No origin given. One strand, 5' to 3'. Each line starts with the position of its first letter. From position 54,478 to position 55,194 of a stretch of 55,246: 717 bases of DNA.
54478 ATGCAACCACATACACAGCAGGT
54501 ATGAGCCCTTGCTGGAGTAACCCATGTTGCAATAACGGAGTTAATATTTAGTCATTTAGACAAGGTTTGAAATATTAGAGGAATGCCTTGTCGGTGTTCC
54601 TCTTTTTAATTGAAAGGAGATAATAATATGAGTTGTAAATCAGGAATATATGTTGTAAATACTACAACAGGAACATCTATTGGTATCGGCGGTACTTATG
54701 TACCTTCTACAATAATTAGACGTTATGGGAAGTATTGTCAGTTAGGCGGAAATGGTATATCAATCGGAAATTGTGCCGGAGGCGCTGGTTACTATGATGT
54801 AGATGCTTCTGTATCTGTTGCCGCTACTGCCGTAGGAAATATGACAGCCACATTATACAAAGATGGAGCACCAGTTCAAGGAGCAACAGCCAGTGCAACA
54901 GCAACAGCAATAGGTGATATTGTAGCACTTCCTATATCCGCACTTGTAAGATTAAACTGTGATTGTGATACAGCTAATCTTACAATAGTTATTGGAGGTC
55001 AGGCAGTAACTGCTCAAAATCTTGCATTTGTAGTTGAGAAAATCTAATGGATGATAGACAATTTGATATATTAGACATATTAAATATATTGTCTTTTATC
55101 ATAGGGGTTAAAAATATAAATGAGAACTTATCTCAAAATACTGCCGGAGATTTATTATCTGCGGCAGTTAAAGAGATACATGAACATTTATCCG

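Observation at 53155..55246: Terminal accessory island after the lysis cassette: Q/N-rich, Gly/Cys-rich membrane and stand-alone BclA-CTD-like proteins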

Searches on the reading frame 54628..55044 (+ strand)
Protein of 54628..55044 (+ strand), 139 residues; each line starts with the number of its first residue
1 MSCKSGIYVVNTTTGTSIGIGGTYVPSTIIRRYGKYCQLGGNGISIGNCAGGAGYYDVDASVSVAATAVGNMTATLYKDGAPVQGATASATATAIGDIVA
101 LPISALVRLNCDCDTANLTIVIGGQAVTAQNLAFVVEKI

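Call 10: search_protein_families(library=pfam, max_evalue=1, proteins=[window:54628-55044:+])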
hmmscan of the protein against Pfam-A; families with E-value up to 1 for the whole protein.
window:54628-55044:+ (139 aa): 0 families

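Call 11: search_protein_families(library=phrogs, max_evalue=0.1, proteins=[window:54628-55044:+])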
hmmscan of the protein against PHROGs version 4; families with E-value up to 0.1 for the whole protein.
window:54628-55044:+ (139 aa): 2 families
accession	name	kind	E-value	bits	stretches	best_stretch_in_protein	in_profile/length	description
phrog_20016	-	unknown function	0.012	16.3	1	58-138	56-139/141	-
phrog_8078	-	head and packaging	0.083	11.7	0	67-125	629-687/1392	virion structural protein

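Call 12: find_homologous_proteins(query=window:54628-55044:+, max_evalue=0.001)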
Query window:54628-55044:+ (139 aa): 481 proteins with E <= 0.001 among 544 candidates; the best 120 are listed.
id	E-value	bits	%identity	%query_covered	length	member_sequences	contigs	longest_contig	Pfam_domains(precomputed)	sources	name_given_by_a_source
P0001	8.8e-76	270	91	100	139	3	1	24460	-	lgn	-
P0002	9.1e-76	270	92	100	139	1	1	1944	-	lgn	-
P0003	5.5e-75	268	91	100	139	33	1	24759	-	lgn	-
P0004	6.4e-75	267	94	100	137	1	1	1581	-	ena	-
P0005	8.1e-75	267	93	100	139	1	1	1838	-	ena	-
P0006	1.4e-74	266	92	100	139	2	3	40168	-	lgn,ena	-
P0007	2.5e-74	265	93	100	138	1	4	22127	-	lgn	-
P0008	3.9e-74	265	92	100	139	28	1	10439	-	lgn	-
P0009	5.3e-74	264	88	100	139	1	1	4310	-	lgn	-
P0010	3.5e-73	262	89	100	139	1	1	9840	-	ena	-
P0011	5.9e-73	261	91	100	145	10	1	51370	-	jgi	jgi:hypothetical protein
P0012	6.2e-73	261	88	100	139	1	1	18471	-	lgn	-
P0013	6.7e-73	261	91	99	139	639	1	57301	-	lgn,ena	-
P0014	1.2e-72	260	88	100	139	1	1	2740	-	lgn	-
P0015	1.8e-72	259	88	100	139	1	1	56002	-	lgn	-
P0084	3.6e-34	136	60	100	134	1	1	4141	PF18573.8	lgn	-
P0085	5.2e-34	135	60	100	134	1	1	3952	PF18573.8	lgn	-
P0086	7.6e-34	135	59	100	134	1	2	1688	PF18573.8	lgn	-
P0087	9.8e-34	134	60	100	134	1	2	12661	PF18573.8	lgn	-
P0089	1.8e-32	130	58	100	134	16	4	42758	PF18573.8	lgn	-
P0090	5.0e-32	129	56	100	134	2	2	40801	PF18573.8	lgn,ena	-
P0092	2.2e-31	127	56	100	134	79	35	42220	PF18573.8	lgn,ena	-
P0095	9.9e-29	118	53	100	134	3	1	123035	-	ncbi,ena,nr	ncbi:MAG: hypothetical protein J1F01_08610 [Oscillospiraceae bacterium]|nr:hypothetical protein [Osc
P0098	3.2e-28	116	51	100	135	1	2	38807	PF18573.8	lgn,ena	-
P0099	1.5e-27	114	53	100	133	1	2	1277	PF18573.8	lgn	-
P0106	1.3e-26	111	49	100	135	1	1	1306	PF18573.8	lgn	-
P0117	6.9e-26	109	50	100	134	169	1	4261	PF18573.8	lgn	-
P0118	7.2e-26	109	50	100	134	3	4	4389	PF18573.8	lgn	-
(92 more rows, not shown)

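Call 18: search_protein_families(library=pfam, alignment_id=A1, max_evalue=0.01)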
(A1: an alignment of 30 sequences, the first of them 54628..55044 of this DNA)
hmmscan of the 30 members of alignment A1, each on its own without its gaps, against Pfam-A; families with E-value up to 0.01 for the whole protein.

A. member 1, window:54628-55044:+ (139 aa): 0 families

B. families by the number of members that match (of 30 scanned): 1 family
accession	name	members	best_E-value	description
PF18573.7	BclA_C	16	2.7e-07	BclA C-terminal domain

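Call 19: search_solved_structures(query=A1, max_evalue=1, show_alignments=2)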
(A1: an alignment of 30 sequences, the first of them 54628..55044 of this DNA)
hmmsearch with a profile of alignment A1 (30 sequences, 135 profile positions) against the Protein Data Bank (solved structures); distinct sequences matched with E-value up to 1: 8.
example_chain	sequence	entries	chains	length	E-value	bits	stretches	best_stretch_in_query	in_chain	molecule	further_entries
2z5w_A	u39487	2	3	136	0.00016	24.7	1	6-88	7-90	BclA protein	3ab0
2r6q_A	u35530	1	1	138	0.00027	24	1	6-88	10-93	BclA protein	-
3twi_A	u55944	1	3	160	0.00034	23.6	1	6-89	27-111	BclA protein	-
3tyj_A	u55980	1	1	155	0.00096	22.2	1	6-88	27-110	BclA protein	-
1wck_A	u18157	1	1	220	0.0011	22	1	6-88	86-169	BCLA PROTEIN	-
6ywe_6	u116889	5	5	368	0.55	13.3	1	39-93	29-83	MRP-L46 domain-containing protein | 50S ribosomal subunit L30 | mL46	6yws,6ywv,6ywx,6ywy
9k09_A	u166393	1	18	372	0.56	13.2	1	73-121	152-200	Tail fiber protein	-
6kfn_A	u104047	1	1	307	0.75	12.8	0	30-67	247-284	alginate lyase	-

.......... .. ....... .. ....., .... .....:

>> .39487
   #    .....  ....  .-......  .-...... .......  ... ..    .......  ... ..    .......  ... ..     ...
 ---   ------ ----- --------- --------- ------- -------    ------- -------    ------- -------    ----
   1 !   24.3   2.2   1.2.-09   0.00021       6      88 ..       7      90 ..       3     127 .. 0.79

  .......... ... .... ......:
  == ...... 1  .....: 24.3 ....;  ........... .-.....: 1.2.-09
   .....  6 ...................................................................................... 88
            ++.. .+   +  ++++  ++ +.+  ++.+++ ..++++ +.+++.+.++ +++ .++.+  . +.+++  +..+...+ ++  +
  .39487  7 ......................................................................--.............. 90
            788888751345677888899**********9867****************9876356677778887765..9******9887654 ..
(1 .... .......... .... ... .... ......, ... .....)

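Call 20: find_encoding_contigs(protein=P0095, flank=8000, max_places=3)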
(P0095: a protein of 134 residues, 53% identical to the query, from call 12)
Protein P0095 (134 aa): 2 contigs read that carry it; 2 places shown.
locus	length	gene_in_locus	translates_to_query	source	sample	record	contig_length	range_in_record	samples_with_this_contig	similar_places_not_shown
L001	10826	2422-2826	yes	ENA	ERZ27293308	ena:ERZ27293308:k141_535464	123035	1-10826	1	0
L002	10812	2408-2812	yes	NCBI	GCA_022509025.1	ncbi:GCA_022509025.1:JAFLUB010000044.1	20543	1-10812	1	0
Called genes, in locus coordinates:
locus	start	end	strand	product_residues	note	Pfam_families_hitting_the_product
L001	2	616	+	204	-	?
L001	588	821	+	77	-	-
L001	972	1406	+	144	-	-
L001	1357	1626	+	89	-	-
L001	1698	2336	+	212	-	-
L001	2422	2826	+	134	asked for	-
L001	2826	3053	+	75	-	-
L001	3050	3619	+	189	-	-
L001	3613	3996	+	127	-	-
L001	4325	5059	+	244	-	PF01183:Glyco_hydro_25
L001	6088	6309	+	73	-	-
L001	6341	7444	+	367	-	PF18050:Cyclophil_like2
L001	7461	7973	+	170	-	PF07833:Cu_amine_oxidN1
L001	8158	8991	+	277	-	PF02275:CBAH, PF03417:AAT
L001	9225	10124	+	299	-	PF12541:DUF3737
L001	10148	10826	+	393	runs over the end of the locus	PF00155:Aminotran_1_2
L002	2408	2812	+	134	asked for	-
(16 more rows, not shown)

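Call 21: find_encoding_contigs(protein=P0092, flank=8000, max_places=3)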
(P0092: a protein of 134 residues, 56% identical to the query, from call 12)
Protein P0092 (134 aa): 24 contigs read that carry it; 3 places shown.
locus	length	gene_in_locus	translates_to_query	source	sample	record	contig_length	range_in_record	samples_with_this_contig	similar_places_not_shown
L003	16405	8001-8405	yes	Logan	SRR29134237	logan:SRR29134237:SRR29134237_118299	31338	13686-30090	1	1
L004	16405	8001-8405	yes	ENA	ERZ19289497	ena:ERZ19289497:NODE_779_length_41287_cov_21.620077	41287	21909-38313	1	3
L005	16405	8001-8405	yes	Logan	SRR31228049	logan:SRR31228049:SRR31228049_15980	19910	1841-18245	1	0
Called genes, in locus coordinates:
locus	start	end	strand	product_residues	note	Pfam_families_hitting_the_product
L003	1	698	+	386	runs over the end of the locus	-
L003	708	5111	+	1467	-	-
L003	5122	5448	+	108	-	-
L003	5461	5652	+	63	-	PF16945:Phage_r1t_holin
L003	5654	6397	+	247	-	PF01520:Amidase_3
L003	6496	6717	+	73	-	-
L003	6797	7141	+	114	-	-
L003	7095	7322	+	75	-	-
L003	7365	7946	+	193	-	-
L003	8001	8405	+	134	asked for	PF18573:BclA_C (weak)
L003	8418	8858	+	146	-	PF25223:DUF7841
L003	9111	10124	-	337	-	PF14657:Arm-DNA-bind_4, PF14659:Phage_int_SAM_3 (weak), PF00589:Phage_integrase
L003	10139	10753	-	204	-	-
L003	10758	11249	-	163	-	-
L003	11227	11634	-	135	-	-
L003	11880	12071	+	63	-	-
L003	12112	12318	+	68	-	PF21716:dnstrm_HI1420 (weak), PF13443:HTH_26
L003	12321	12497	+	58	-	-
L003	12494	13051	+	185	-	PF01464:SLT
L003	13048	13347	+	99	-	-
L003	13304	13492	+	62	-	-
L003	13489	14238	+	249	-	-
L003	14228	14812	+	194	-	PF11417:G39P_N (faint)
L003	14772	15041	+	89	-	-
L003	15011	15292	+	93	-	-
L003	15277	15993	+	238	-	PF04404:ERF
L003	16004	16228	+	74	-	PF02229:PC4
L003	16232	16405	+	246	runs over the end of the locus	PF07083:DUF1351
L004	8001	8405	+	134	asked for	PF18573:BclA_C (weak)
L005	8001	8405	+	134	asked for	PF18573:BclA_C (weak)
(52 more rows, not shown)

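Call 23: predict_structure(alignment_id=A1)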
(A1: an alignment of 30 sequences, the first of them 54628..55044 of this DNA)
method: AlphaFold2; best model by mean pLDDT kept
length: 139 residues; sequences in the alignment: 30
mean_pLDDT: 94.1   pTM: 0.87
mean pLDDT of the five models: 94.1, 93.5, 93.3, 92.9, 92.4
residues with pLDDT >= 90: 124; 70-90: 13; 50-70: 1; < 50: 1
segments of 3 or more residues with pLDDT < 50: none
pLDDT, mean of each block of 10 residues (from residue 1): 84 95 96 93 90 93 96 97 96 96 96 92 97 96
secondary structure, 60 per line:
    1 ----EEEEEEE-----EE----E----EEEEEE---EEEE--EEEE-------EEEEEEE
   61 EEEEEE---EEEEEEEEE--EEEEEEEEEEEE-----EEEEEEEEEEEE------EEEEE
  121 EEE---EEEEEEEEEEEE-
elements in order: E5-11 E28-33 E37-40 E43-46 E54-66 E70-78 E81-92 E98-109 E116-123 E127-138

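Call 27: fold_search(model_id=the predicted structure, library=pdb)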
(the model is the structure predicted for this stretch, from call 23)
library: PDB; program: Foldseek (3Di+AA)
matches with E <= 10: 1551; with E <= 0.001: 204
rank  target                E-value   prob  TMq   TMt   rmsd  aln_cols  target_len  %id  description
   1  3twi_A                4.5e-09  1.00  0.73  0.75   3.1       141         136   19  Variable Lymphocyte Receptor Recognition of the Immunodominant Glycoprotein of Bacillus anthracis Spores (released 2012-03-14)
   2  3tyj                  5.3e-09  1.00  0.72  0.74   3.1       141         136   18  Bacillus collagen-like protein of anthracis P159S mutant (released 2012-03-14)
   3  1wck                  7.4e-09  1.00  0.74  0.76   3.0       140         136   18  Crystal structure of the C-terminal domain of BclA, the major antigen of the exosporium of the Bacillus anthracis spore. (released 2005-10-25)
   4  2r6q                  1.0e-08  1.00  0.74  0.75   3.0       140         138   18  Crystal Structure of BclA-island Construct (released 2009-03-10)
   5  2z5w                  1.2e-08  1.00  0.74  0.76   3.0       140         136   18  tBclA, a recombinant spore surface protein from Bacillus anthracis (released 2008-04-22)
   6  9h38_R                5.5e-08  1.00  0.74  0.73   3.3       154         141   16  C-terminal domain of the F-ENA tip fibrillum F-BclA from Bacillus thuringiensis (released 2025-03-12)
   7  9h38_A                7.2e-08  1.00  0.77  0.77   2.9       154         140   15  C-terminal domain of the F-ENA tip fibrillum F-BclA from Bacillus thuringiensis (released 2025-03-12)
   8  9h38_B                1.2e-07  1.00  0.72  0.73   3.2       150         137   15  C-terminal domain of the F-ENA tip fibrillum F-BclA from Bacillus thuringiensis (released 2025-03-12)
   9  8d02                  1.7e-07  1.00  0.77  0.72   3.0       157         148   13  Crystal Structure of Bacillus anthracis BxpB (released 2023-05-24)
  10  7r1m_A                2.6e-07  1.00  0.72  0.65   3.5       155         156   15  Crystal structure of ExsFA, a Bacillus cereus spore exosporium protein (released 2023-02-15)
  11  7r5i_C                2.7e-07  1.00  0.68  0.64   5.0       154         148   15  High resolution Crystal structure of ExsFA, a Bacillus cereus spore exosporium protein (released 2023-08-23)
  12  9h3d_E                2.7e-07  1.00  0.66  0.63   5.1       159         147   16  F-ENA exosporium anchoring complex between ExsF and a peptide derived from the N-terminus of F-Anchor (released 2025-03-12)
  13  9h3d_D                3.1e-07  1.00  0.71  0.67   4.7       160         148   16  F-ENA exosporium anchoring complex between ExsF and a peptide derived from the N-terminus of F-Anchor (released 2025-03-12)
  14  9h38_L                3.6e-07  1.00  0.72  0.72   3.4       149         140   17  C-terminal domain of the F-ENA tip fibrillum F-BclA from Bacillus thuringiensis (released 2025-03-12)
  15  9h38_M                3.6e-07  1.00  0.69  0.71   3.3       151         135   15  C-terminal domain of the F-ENA tip fibrillum F-BclA from Bacillus thuringiensis (released 2025-03-12)
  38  1yq5_A                1.2e-05  1.00  0.61  0.59   5.0       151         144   15  PRD1 vertex protein P5 (released 2005-04-26)
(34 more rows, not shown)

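Call 28: search_protein_families(library=pfam, max_evalue=0.1, proteins=[L003:6797-7138:+, L001:972-1403:+, L001:1357-1623:+, L003:7095-7319:+, L001:1698-2333:+, L003:7365-7943:+, L001:2826-3050:+, L001:3050-3616:+, L001:3613-3993:+, L003:6496-6714:+])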
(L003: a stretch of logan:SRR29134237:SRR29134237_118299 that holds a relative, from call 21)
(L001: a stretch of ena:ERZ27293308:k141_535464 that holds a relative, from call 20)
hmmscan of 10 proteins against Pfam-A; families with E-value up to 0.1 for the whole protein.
L003:6797-7138:+ (114 aa): 0 families

L001:972-1403:+ (144 aa): 0 families

L001:1357-1623:+ (89 aa): 1 family
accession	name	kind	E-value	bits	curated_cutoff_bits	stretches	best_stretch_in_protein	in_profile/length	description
PF04008.19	Adenosine_kin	-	0.0034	17.6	25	1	21-73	90-139/154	Adenosine specific kinase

L003:7095-7319:+ (75 aa): 0 families

L001:1698-2333:+ (212 aa): 0 families

L003:7365-7943:+ (193 aa): 0 families

L001:2826-3050:+ (75 aa): 0 families

L001:3050-3616:+ (189 aa): 1 family
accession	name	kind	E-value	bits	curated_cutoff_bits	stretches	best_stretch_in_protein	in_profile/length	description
PF11897.13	DUF3417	-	0.047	14.6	25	1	103-189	14-100/109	Protein of unknown function (DUF3417)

L001:3613-3993:+ (127 aa): 2 families
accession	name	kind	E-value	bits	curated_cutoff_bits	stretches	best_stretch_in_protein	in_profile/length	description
PF04815.20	Sec23_helical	-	0.013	15.7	27.8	1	44-82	20-58/103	Sec23/Sec24 helical domain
PF02616.19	SMC_ScpA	-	0.039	14.4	24.6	1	37-104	57-122/232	Segregation and condensation protein ScpA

L003:6496-6714:+ (73 aa): 2 families
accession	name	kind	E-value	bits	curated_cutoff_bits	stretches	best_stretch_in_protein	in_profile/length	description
PF10763.15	DUF2584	-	0.021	15.3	25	1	27-53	20-46/80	Protein of unknown function (DUF2584)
PF13936.12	HTH_38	-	0.035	14.3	27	1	32-57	14-39/44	Helix-turn-helix domain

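Call 29: search_protein_families(library=phrogs, max_evalue=0.01, proteins=[L003:6797-7138:+, L001:972-1403:+, L001:1357-1623:+, L003:7095-7319:+, L001:1698-2333:+, L003:7365-7943:+, L001:2826-3050:+, L001:3050-3616:+, L003:8418-8855:+, L003:6496-6714:+])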
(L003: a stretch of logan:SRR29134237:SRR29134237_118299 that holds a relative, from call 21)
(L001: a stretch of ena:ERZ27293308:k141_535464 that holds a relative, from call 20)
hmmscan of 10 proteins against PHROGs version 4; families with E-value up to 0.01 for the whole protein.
L003:6797-7138:+ (114 aa): 1 family
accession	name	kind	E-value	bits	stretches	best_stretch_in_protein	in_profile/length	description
phrog_21718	-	unknown function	8.2e-15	56.1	1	9-96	44-136/159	-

L001:972-1403:+ (144 aa): 1 family
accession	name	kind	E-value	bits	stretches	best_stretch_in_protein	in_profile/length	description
phrog_21718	-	unknown function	3.9e-23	83.1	1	12-129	26-142/159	-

L001:1357-1623:+ (89 aa): 0 families

L003:7095-7319:+ (75 aa): 0 families

L001:1698-2333:+ (212 aa): 1 family
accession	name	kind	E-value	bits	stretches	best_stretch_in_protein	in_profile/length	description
phrog_16490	-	unknown function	5.3e-15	56.8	1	13-179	20-206/286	-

L003:7365-7943:+ (193 aa): 2 families
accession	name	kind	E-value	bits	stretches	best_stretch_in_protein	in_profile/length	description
phrog_16490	-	unknown function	6.4e-09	36.9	1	14-166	23-206/286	-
phrog_24841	-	unknown function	0.0061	16.5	1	82-164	340-425/628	-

L001:2826-3050:+ (75 aa): 0 families

L001:3050-3616:+ (189 aa): 1 family
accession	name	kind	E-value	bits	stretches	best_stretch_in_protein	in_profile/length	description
phrog_17879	-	unknown function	2.2e-07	31.7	1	15-183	23-174/175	-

L003:8418-8855:+ (146 aa): 0 families

L003:6496-6714:+ (73 aa): 3 families
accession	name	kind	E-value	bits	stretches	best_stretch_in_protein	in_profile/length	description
phrog_1190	-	transcription regulation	8.8e-05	23.3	1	20-70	108-159/167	RNA polymerase sigma factor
phrog_3855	-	DNA, RNA and nucleotide metabolism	0.0022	19.4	1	28-65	69-107/115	HTH DNA binding protein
phrog_8340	-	unknown function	0.004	18.2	1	5-66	74-135/152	-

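Call 32: search_dna_similar(query=window:54628-55044:+, collection=phages, mode=protein, max_rows=30, max_evalue=0.001)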
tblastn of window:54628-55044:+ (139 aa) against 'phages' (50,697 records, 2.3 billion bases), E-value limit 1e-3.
Records with a match: 3; places in all: 3; records where one place covers at least 80% of the query: 3.
Best place of each record, by identity: <60% 3.
By first word of the organism name: Bacteriophage 3.
By host as written in the record: - 3.
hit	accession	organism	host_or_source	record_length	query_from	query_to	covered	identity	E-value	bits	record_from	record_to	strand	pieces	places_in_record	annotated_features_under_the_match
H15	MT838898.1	Bacteriophage sp.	human fecal samples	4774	1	139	100%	46.4%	2e-9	60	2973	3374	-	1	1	record has no annotation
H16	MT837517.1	Bacteriophage sp.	human fecal samples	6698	4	139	98%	41.6%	3e-7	53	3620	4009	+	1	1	record has no annotation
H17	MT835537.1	Bacteriophage sp.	human fecal samples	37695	4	139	98%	41.2%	1e-7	55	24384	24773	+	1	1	record has no annotation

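Call 48: search_protein_families(library=padloc, max_evalue=0.1, proteins=[L003:6797-7138:+, window:54628-55044:+])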
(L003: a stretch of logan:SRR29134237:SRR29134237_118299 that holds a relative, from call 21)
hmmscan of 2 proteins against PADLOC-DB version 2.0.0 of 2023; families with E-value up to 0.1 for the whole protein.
L003:6797-7138:+ (114 aa): 0 families

window:54628-55044:+ (139 aa): 0 families

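Call 49: search_protein_families(library=ncbifam, max_evalue=0.1, proteins=[L003:6797-7138:+, L001:972-1403:+, window:54628-55044:+, L001:3050-3616:+])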
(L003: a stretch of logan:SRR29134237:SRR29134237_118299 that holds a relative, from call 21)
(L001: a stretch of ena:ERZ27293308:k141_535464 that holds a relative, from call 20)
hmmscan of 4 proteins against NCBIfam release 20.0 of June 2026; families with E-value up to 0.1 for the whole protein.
L003:6797-7138:+ (114 aa): 0 families

L001:972-1403:+ (144 aa): 0 families

window:54628-55044:+ (139 aa): 1 family
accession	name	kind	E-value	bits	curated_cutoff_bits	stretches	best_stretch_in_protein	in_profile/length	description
TIGR03253.1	oxalate_frc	equivalog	0.072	11.8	504.2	1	48-90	125-167/416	formyl-CoA transferase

L001:3050-3616:+ (189 aa): 0 families

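Call 68: fold_search(model_id=the predicted structure, library=viral)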
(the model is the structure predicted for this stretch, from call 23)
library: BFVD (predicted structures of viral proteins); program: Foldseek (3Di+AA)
matches with E <= 10: 1912; with E <= 0.001: 420
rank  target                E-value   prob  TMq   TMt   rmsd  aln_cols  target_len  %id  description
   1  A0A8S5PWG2            2.1e-11  1.00  0.86  0.87   1.7       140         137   26  Uncharacterized protein [Myoviridae sp. ctWiL39]
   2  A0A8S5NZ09            6.1e-11  1.00  0.80  0.78   3.6       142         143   20  Uncharacterized protein [Siphoviridae sp. ctiMP24]
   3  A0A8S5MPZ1            6.5e-11  1.00  0.86  0.92   1.4       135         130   21  Uncharacterized protein [Podoviridae sp. ctoqT5]
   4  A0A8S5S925            9.0e-11  1.00  0.83  0.81   2.6       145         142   28  BclA protein [Phage sp. ctGns7]
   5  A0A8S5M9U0            1.3e-10  1.00  0.88  0.89   1.9       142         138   25  Uncharacterized protein [Siphoviridae sp. ctv4j104]
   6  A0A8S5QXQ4            3.6e-10  1.00  0.80  0.73   3.0       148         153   22  Uncharacterized protein [Siphoviridae sp. ct9lR64]
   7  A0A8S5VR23            4.5e-10  1.00  0.82  0.84   2.1       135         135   25  (no name in the UniProt tables at hand)
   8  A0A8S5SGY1            7.5e-10  1.00  0.85  0.82   1.8       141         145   17  BclA protein [Siphoviridae sp. ctzyE57]
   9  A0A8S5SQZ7            1.0e-09  1.00  0.81  0.76   2.8       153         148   28  Uncharacterized protein [Phage sp. ctPjm15]
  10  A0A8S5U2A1            3.0e-09  1.00  0.84  0.86   2.3       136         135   17  Uncharacterized protein [Siphoviridae sp. ctqzz19]
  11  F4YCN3                3.5e-09  1.00  0.74  0.30   3.7       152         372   20  (no name in the UniProt tables at hand)
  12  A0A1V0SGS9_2          1.4e-08  1.00  0.77  0.15   2.9       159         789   15  Collagen triple helix repeat containing protein [Hokovirus HKV1]
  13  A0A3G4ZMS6            2.6e-08  1.00  0.67  0.68   4.7       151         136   16  C1q domain-containing protein [Terrestrivirus sp.]
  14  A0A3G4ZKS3            2.8e-08  1.00  0.76  0.78   2.7       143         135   16  Uncharacterized protein [Terrestrivirus sp.]
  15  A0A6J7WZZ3            2.9e-08  1.00  0.69  0.10   4.2       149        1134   15  Uncharacterized protein [uncultured Caudovirales phage]
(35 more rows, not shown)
